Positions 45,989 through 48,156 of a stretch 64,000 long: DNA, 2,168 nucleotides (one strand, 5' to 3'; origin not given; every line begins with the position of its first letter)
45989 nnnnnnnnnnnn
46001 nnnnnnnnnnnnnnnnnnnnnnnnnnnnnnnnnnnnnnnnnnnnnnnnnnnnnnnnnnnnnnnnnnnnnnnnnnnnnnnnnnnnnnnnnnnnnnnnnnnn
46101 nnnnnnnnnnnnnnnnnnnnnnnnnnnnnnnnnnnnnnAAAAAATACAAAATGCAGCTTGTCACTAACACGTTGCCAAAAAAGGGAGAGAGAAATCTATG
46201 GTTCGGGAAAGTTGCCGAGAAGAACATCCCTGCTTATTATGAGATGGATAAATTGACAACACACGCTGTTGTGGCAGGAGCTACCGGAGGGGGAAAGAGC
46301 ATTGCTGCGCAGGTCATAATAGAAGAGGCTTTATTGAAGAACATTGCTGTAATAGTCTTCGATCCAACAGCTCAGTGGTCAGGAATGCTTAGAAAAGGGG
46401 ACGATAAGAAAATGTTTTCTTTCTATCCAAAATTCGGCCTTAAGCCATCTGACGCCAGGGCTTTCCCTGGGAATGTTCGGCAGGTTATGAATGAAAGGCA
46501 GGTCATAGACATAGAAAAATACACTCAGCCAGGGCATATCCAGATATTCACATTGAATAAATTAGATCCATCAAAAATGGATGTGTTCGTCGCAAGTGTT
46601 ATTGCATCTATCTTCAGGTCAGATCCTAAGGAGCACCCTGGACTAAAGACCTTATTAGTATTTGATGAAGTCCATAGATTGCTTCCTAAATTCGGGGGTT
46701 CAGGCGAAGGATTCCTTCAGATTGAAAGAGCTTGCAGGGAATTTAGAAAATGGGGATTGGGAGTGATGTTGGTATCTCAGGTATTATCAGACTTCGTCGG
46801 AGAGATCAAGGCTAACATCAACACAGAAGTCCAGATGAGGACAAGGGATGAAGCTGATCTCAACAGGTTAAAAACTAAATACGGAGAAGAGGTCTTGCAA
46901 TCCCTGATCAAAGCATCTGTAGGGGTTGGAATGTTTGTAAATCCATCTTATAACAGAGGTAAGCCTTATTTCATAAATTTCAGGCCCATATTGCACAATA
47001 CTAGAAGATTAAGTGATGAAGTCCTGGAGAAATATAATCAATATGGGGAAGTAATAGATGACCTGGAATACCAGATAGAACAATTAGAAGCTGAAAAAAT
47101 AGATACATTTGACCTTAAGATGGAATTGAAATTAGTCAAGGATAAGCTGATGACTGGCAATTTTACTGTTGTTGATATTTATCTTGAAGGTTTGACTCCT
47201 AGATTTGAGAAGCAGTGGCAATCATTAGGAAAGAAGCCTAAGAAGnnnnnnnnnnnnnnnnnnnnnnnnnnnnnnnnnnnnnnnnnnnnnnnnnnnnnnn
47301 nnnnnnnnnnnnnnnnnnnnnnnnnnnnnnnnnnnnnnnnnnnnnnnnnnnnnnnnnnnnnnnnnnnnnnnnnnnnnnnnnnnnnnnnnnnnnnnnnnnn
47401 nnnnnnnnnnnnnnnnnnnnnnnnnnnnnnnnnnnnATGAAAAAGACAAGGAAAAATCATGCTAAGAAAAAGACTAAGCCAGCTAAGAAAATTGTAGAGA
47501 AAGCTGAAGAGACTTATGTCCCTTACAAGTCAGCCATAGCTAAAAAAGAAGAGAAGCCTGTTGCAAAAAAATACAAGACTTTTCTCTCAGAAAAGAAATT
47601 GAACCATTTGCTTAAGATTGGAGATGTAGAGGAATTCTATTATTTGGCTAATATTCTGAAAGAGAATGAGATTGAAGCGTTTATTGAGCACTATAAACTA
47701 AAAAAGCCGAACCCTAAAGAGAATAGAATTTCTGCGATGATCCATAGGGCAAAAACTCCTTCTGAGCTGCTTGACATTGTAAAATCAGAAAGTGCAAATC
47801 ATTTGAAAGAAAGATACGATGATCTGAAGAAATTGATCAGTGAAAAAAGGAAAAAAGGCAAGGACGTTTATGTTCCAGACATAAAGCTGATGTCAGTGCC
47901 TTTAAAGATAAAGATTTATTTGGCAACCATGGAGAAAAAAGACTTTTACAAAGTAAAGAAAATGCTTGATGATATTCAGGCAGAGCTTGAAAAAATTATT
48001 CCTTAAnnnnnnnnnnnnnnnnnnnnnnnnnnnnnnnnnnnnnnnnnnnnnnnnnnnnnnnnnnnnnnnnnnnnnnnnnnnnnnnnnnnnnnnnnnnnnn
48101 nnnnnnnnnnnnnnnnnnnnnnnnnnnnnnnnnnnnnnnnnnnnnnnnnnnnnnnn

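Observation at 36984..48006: Divergent two-operon surface locus around a membrane-anchored HerA/FtsK-like ATPase that matches no appendage or transfer system I know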

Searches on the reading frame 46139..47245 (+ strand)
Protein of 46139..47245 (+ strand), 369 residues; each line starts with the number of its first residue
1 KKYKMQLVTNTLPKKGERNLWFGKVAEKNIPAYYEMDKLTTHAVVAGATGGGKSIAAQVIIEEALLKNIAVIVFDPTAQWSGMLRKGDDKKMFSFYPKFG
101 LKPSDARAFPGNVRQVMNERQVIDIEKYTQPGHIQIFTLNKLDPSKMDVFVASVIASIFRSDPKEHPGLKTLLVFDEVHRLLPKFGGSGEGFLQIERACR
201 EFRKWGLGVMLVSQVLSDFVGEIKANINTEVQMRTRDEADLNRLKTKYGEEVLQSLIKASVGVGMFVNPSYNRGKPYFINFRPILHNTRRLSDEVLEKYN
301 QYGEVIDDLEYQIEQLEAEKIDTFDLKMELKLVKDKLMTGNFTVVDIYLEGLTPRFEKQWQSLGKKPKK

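Call 90: search_protein_representatives(protein=window:46139-47245:+)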
Query: 369 residues. Proteins with E-value up to 0.001 (for the whole library): 1480; up to 1e-10: 580; up to 1e-30: 368. The best 150 are listed.
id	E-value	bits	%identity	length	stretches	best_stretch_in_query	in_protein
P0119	8.9e-185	630.3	74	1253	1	1-369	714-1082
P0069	1.6e-184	629.5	74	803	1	1-369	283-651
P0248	2.1e-182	622.5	79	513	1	35-369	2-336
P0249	2.0e-163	560.1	66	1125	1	1-368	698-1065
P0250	4.7e-159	545.7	63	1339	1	1-369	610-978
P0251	1.8e-158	543.8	64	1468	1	3-369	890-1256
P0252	1.3e-157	541.0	61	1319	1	2-369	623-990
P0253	1.7e-157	540.6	65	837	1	1-369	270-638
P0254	6.8e-157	538.6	63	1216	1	1-369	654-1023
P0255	8.2e-157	538.4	63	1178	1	1-368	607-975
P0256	1.2e-156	537.8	59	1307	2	1-369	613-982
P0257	1.2e-156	537.8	63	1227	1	3-369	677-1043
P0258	1.3e-156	537.7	63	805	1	1-369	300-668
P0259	4.2e-156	536.0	76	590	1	1-310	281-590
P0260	1.2e-155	534.5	63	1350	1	1-369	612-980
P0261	1.4e-155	534.3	62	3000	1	1-369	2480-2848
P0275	1.7e-143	494.5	58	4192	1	1-369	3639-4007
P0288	1.4e-137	475.1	57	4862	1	1-369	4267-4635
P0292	2.4e-136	471.0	55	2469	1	2-369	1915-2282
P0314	4.5e-130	450.4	55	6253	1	1-369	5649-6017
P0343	1.4e-117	409.3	49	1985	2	1-362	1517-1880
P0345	3.2e-117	408.1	49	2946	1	2-357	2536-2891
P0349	4.8e-116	404.3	50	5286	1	8-368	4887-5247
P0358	7.2e-114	397.1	48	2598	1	2-359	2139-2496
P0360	7.4e-114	397.1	46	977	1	9-366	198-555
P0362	2.3e-113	395.4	51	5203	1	2-358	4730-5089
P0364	3.5e-113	394.8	50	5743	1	8-360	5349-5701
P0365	1.2e-112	393.1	48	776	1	1-368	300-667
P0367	3.5e-112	391.5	47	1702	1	1-369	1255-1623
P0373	2.7e-110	385.3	50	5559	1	2-358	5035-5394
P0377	2.5e-109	382.2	47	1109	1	1-360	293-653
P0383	2.1e-106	372.5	47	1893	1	3-359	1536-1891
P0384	3.0e-106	372.0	49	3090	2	7-358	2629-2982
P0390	5.3e-105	367.9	46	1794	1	3-359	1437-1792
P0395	7.0e-104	364.3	47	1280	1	1-354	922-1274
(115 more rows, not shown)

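Call 95: list_cluster_members(proteins=[P0314, P0364, P0373, P0349, P0362, P0288, P0275, P0261, P0292, P0384])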
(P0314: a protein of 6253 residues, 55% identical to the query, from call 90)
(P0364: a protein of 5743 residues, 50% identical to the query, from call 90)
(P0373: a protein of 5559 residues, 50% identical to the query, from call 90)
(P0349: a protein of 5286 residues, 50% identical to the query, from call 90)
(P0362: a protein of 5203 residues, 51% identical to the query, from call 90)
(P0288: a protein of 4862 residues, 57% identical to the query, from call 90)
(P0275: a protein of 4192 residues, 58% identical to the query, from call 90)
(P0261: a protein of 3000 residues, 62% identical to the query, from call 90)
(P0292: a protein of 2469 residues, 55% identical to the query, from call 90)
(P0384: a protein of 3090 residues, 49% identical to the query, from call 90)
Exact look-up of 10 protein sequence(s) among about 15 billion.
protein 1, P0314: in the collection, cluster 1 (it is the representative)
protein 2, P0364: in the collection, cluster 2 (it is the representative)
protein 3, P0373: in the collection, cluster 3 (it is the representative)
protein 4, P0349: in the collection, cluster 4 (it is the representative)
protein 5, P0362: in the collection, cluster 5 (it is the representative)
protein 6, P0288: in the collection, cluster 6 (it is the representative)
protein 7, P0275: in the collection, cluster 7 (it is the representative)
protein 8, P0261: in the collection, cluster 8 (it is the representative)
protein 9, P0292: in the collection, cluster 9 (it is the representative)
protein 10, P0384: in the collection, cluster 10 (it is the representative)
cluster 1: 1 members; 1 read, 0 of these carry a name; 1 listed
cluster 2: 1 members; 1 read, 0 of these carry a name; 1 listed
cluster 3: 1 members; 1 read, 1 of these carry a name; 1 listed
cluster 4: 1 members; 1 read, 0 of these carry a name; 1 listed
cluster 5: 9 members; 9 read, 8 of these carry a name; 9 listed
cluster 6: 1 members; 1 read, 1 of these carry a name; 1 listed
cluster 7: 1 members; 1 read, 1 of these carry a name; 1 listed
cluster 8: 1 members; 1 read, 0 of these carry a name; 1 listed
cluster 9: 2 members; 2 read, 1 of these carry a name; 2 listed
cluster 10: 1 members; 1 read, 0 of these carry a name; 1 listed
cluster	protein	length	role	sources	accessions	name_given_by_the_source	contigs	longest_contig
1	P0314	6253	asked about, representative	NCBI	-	-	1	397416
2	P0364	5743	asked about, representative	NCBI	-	-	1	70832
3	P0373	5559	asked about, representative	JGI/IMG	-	hypothetical protein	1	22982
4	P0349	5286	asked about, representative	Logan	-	-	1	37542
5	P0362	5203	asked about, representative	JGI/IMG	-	predicted phage tail protein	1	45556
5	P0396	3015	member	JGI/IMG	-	hypothetical protein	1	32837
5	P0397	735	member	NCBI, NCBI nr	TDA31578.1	MAG: hypothetical protein DSO04_03750 [Hadesarchaea archaeon]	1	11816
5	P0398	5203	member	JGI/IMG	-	hypothetical protein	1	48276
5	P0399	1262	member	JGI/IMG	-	hypothetical protein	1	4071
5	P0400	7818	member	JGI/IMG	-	PGF-pre-PGF domain-containing protein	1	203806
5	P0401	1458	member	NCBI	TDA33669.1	MAG: hypothetical protein DSO04_00200, partial [Hadesarchaea archaeon]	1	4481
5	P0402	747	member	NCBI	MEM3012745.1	MAG: DUF87 domain-containing protein, partial [Candidatus Hadarchaeales archaeon]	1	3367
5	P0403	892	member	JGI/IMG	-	-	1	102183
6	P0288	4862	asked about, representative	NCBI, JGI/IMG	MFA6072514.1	MAG: DUF87 domain-containing protein [Candidatus Woesearchaeota archaeon] | hypothetical protein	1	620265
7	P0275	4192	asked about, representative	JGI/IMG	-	hypothetical protein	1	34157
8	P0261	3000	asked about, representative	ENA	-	-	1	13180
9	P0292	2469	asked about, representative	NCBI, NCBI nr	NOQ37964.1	DUF87 domain-containing protein, partial [archaeon] | DUF87 domain-containing protein [archaeon]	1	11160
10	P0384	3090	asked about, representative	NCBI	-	-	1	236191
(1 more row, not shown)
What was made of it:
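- One giant homolog was auto-named 'predicted phage tail protein' (call 95).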

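Call 99: find_encoding_contigs(protein=P0288, flank=8000, max_places=1)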
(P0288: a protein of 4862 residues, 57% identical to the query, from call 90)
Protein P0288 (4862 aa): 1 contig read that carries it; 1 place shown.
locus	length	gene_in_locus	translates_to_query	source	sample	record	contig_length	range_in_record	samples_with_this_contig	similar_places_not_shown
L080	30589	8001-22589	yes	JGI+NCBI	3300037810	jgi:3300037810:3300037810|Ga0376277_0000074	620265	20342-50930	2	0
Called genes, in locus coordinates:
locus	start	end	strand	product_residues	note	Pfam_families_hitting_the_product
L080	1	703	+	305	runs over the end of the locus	-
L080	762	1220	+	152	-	-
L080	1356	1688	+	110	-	PF07332:Phage_holin_3_6 (weak)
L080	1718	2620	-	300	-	-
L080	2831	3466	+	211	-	-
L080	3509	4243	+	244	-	-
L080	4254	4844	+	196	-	PF10294:Methyltransf_16 (weak), PF05175:MTS, PF01170:UPF0020 (weak), PF03602:Cons_hypoth95 (weak), PF06325:PrmA (weak), PF13847:Methyltransf_31, PF08242:Methyltransf_12 (weak), PF13649:Methyltransf_25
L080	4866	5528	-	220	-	PF01255:Prenyltransf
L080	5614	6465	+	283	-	PF01478:Peptidase_A24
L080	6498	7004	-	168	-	PF01230:HIT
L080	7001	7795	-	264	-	PF11969:DcpS_C, PF01230:HIT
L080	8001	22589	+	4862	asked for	PF10633:NPCBM_assoc (faint), PF01935:DUF87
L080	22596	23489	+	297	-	-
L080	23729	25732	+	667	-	PF02518:HATPase_c, PF00204:DNA_gyraseB, PF01751:Toprim, PF00986:DNA_gyraseB_C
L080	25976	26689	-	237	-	PF01978:TrmB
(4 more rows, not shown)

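Call 101: search_protein_families(library=pfam, proteins=[P0288, P0275], max_evalue=0.001)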
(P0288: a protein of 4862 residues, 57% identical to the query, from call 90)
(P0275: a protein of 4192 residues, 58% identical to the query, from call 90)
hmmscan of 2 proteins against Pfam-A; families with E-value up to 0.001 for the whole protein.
P0288 (4862 aa): 4 families
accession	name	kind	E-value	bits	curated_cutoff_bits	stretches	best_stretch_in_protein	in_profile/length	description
PF01935.23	DUF87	-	1.7e-10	41.8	23.2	1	4288-4412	3-99/220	Helicase HerA, central domain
PF10633.15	NPCBM_assoc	-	4.7e-07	30.3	24.4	0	2660-2726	8-74/78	NPCBM-associated, NEW3 domain of alpha-galactosidase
PF05872.18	HerA_C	-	0.00011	21.4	22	1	4300-4375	15-91/502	Helicase HerA-like C-terminal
PF00270.35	DEAD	-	0.00083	19.6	26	0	4308-4452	16-135/167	DEAD/DEAH box helicase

P0275 (4192 aa): 12 families
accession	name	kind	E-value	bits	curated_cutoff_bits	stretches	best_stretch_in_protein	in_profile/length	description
PF00082.27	Peptidase_S8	-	1.1e-31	110.7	21.8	1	336-567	3-276/288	Subtilase family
PF01935.23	DUF87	-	6.8e-12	46.4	23.2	1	3660-3722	3-68/220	Helicase HerA, central domain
PF10633.15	NPCBM_assoc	-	1.4e-11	44.8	24.4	0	2282-2344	8-68/78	NPCBM-associated, NEW3 domain of alpha-galactosidase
PF05763.18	DUF835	-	6.5e-10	39.4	33.1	1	4071-4186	12-133/136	Protein of unknown function (DUF835)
PF05872.18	HerA_C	-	1e-07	31.4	22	1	3666-3754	9-98/502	Helicase HerA-like C-terminal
PF04851.21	ResIII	-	1.1e-05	25.9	22.5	1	3673-3833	18-146/164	Type III restriction enzyme, res subunit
PF01580.24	FtsK_SpoIIIE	-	3e-05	24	24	1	3666-3702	27-63/221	FtsK/SpoIIIE family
PF15418.12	DUF4625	-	0.00017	22.3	27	0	3197-3220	102-125/131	Domain of unknown function (DUF4625)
PF00270.35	DEAD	-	0.00027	21.2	26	0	3679-3715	15-54/167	DEAD/DEAH box helicase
PF22680.2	Glyco_hydro_123_N_2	-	0.00028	21.2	27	0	2864-2906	96-139/142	Glycoside hydrolase 123 N-terminal domain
PF10412.15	TrwB_AAD_bind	-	0.0003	20.2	20.5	0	3675-3718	12-55/387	Type IV secretion-system coupling protein DNA-binding domain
PF12846.13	AAA_10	-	0.00052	19.6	27.5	0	3679-3729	22-70/362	AAA-like domain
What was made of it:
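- Closest known: Giant DPANN surface proteins such as the SPEARE proteins of Nanohaloarchaeota. Same: One motor-fused giant here has a subtilase domain (call 101).
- One giant carries an extracellular subtilase (call 101).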

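Call 102: find_encoding_contigs(protein=P0400, flank=8000, max_places=1)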
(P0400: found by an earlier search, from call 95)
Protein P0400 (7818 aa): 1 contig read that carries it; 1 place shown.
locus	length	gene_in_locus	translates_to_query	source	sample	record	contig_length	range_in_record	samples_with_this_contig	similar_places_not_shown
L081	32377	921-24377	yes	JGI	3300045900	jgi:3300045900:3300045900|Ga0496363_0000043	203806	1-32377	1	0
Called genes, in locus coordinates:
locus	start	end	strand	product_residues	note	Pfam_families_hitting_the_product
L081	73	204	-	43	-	-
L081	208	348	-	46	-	-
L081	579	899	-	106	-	-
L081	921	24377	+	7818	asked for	PF12245:Big_3_2 (faint), PF13620:CarboxypepD_reg (faint), PF14292:SusE (faint), PF19077:Big_13 (faint), PF24421:Ig_J (faint), PF02369:Big_1 (faint), PF25788:Ig_Rha78A_N (weak), PF01935:DUF87, +3 more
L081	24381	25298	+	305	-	PF10046:BLOC1_2 (faint), PF05531:NPV_P10 (faint)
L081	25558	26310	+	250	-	PF00142:Fer4_NifH (faint), PF01656:CbiA, PF10609:ParA (weak), PF13614:AAA_31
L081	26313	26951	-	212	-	PF13545:HTH_Crp_2 (faint)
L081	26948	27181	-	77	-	-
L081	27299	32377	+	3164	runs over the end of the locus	PF00041:fn3 (faint), PF19077:Big_13 (faint), PF25788:Ig_Rha78A_N (faint), PF24421:Ig_J (faint)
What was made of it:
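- A 7,818-aa member exists (calls 95, 102).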

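Call 105: list_cluster_members(proteins=[P0360, P0365, P0367, P0377, P0383, P0390, P0395, P0358, P0343, P0345])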
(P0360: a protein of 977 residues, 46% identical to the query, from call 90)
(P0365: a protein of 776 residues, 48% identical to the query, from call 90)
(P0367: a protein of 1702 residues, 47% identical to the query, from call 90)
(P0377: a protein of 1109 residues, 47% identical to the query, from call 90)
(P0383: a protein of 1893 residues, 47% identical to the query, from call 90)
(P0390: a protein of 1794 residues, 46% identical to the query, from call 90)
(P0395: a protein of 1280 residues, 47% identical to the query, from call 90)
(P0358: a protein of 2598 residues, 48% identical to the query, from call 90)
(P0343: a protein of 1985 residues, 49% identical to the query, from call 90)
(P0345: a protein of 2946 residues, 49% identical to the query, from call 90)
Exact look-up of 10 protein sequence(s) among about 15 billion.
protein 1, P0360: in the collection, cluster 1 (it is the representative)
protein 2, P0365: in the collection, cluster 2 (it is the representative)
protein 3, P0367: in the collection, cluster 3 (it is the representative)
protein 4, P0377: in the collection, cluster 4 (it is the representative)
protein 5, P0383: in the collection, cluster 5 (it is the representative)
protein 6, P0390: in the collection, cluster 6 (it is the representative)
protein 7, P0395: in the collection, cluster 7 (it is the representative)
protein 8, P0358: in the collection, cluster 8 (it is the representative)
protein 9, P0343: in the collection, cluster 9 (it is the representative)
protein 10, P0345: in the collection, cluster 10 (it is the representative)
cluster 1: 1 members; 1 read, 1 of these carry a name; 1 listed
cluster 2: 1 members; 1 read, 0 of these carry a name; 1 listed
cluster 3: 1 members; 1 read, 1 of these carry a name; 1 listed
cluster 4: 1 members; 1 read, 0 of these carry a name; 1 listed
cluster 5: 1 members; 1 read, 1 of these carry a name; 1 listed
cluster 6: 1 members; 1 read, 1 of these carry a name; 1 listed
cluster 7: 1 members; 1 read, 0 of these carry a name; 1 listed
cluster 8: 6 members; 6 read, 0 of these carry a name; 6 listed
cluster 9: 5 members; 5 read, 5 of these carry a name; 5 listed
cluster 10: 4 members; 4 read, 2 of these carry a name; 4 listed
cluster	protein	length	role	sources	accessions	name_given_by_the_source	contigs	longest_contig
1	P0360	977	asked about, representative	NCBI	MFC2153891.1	helicase HerA-like domain-containing protein [Candidatus Altiarchaeota archaeon]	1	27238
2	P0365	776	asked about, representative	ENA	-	-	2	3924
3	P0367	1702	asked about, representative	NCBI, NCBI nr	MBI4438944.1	DUF853 family protein [Candidatus Woesearchaeota archaeon]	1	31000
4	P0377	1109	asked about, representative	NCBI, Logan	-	-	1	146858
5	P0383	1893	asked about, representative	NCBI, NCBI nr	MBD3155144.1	MAG: DUF87 domain-containing protein, partial [Candidatus Aenigmarchaeota archaeon] | DUF87 domain-containing protein [Candidatus Aenigmarchaeota archaeon]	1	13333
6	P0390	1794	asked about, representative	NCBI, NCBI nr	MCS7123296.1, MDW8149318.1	MAG: DUF87 domain-containing protein [Candidatus Aenigmarchaeota archaeon] | DUF87 domain-containing protein [Candidatus Aenigmarchaeota archaeon]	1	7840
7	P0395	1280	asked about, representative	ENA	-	-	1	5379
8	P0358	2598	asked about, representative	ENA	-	-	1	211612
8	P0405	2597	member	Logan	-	-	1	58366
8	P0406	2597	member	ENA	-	-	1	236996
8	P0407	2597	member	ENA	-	-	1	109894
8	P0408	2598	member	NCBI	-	-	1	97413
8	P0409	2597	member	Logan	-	-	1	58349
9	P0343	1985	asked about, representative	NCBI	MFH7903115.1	MAG: DUF87 domain-containing protein, partial [Candidatus Aenigmatarchaeota archaeon]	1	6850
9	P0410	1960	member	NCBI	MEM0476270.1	MAG: hypothetical protein QW367_01350, partial [Candidatus Aenigmatarchaeota archaeon]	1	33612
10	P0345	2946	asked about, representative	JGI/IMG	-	-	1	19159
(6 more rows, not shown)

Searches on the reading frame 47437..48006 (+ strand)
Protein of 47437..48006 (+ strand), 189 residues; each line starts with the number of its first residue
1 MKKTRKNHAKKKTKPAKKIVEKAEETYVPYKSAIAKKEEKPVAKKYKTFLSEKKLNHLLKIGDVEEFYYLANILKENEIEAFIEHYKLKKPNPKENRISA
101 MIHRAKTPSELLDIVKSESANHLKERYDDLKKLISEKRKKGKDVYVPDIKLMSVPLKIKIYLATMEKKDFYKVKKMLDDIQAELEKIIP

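Call 4: search_protein_families(library=pfam, proteins=[window:47437-48006:+], max_evalue=0.1)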
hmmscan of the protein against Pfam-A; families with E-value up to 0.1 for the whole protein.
window:47437-48006:+ (189 aa): 2 families
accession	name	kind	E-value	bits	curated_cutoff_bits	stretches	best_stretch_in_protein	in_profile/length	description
PF01620.22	Pollen_allerg_2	-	0.033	15.1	28.2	1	11-66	32-84/141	Ribonuclease (pollen allergen)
PF19360.4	TadB_TadC_N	-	0.076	13.2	27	1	92-152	36-96/143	TadB/TadC N-terminal domain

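Call 5: search_protein_families(library=ncbifam, proteins=[window:47437-48006:+], max_evalue=0.1)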
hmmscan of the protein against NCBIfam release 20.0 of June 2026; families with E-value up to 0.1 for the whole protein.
window:47437-48006:+ (189 aa): 1 family
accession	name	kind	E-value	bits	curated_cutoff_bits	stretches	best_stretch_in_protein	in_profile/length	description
NF033623.1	urate_HpxO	equivalog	0.091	11.6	500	0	16-81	163-227/381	FAD-dependent urate hydroxylase HpxO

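Call 7: search_protein_families(library=padloc, proteins=[window:47437-48006:+], max_evalue=0.1)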
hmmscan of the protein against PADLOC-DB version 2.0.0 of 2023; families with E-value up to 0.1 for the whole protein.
window:47437-48006:+ (189 aa): 0 families

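Call 73: search_solved_structures(query=A4, max_evalue=10)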
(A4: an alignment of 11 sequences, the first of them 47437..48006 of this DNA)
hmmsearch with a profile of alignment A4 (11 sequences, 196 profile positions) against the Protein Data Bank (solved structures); distinct sequences matched with E-value up to 10: 5.
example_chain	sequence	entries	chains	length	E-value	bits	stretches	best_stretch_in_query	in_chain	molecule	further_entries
6xod_B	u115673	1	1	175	0.091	15.8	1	25-92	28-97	Peroxisome biogenesis protein 22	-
8u82_C1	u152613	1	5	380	2.7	11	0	153-187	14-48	Cullin-3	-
8u80_C1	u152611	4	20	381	2.7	11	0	153-187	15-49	Cullin-3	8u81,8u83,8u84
9rwz_H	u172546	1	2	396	2.8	11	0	153-187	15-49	Cullin-3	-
4ap2_B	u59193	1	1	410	3.1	10.8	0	153-187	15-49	CULLIN-3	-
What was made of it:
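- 47437..48006 (+): p189: cytoplasmic helical protein. The conserved core is a C-terminal hairpin of about 80 aa (helix - RKKGxD turn - helix). Its start overlaps the ATPase stop (ATGA). No Pfam or PDB match (calls 4, 73).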
